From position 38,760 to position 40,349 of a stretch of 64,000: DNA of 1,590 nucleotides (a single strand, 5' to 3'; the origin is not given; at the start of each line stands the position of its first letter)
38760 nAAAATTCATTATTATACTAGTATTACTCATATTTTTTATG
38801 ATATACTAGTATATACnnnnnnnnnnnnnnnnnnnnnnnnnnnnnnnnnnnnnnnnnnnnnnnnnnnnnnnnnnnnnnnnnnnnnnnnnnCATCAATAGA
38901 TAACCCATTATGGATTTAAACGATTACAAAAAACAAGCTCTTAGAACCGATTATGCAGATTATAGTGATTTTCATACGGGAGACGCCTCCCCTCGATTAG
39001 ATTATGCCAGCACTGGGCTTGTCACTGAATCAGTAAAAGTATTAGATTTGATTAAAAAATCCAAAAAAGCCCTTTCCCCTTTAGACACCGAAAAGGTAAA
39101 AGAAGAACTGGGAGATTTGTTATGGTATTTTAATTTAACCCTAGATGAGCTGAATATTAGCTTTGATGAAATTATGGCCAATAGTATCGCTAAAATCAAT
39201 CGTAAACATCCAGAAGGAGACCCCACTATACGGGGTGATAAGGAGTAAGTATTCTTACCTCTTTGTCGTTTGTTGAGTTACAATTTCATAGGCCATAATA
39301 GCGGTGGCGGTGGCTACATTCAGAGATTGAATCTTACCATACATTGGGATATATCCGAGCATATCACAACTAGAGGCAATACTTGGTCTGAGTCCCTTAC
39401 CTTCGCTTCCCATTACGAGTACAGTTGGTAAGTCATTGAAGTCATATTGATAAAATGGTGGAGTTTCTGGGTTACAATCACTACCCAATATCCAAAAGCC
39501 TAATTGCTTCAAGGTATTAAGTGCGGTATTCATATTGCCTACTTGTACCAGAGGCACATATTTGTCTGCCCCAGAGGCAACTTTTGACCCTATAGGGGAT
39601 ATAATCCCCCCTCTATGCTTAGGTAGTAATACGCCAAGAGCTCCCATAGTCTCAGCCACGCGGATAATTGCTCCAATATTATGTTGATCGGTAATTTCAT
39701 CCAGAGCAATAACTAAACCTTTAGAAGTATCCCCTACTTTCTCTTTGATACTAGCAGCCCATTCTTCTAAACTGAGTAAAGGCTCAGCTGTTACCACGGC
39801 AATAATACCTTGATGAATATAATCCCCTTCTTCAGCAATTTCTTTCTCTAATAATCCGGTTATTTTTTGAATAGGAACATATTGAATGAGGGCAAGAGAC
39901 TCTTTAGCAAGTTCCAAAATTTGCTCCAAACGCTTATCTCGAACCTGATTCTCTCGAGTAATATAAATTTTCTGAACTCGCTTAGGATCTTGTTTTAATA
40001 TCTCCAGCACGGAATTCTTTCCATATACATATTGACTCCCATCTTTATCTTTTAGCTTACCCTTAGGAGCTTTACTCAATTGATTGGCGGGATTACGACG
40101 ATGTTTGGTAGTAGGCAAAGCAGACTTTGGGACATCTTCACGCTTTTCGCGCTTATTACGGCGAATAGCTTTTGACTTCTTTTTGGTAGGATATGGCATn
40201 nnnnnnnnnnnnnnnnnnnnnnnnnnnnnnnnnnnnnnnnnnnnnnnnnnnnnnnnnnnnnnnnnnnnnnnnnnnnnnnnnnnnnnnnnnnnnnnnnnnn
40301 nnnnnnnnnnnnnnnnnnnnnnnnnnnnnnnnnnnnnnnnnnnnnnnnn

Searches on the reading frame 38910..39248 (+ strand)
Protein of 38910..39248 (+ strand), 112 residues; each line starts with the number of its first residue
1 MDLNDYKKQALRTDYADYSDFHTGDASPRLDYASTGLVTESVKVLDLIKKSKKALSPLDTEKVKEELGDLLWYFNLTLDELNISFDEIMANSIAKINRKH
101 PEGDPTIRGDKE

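Call 3: search_protein_families(library=pfam, proteins=[window:38910-39248:+], max_evalue=0.01)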
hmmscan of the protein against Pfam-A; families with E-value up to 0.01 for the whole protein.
window:38910-39248:+ (112 aa): 2 families
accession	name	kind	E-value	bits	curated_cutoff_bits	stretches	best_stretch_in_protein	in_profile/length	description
PF03819.22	MazG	-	7.7e-08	33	22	1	37-102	10-72/74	MazG nucleotide pyrophosphohydrolase domain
PF12643.12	MazG-like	-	0.0075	16.9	27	0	50-101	21-71/85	MazG-like family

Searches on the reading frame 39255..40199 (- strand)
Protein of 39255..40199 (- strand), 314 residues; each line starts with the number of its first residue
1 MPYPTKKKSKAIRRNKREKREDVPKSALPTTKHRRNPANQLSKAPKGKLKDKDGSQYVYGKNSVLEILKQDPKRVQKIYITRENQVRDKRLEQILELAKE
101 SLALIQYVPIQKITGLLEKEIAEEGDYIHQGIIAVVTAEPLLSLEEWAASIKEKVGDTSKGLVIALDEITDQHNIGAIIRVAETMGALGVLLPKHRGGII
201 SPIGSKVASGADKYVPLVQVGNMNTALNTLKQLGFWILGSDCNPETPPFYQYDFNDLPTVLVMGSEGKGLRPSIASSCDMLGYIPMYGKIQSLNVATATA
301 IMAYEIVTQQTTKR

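Call 3: search_protein_families(library=pfam, proteins=[window:39255-40199:-], max_evalue=0.01)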
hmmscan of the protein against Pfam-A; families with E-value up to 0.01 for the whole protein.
window:39255-40199:- (314 aa): 2 families
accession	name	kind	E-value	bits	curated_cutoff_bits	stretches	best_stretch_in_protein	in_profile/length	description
PF00588.24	SpoU_methylase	-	2.5e-37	128.6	29.7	1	162-304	2-142/142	SpoU rRNA Methylase family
PF08032.17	SpoU_sub_bind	-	5.1e-12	46.4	22.8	1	57-139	1-73/76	RNA 2'-O ribose methyltransferase substrate binding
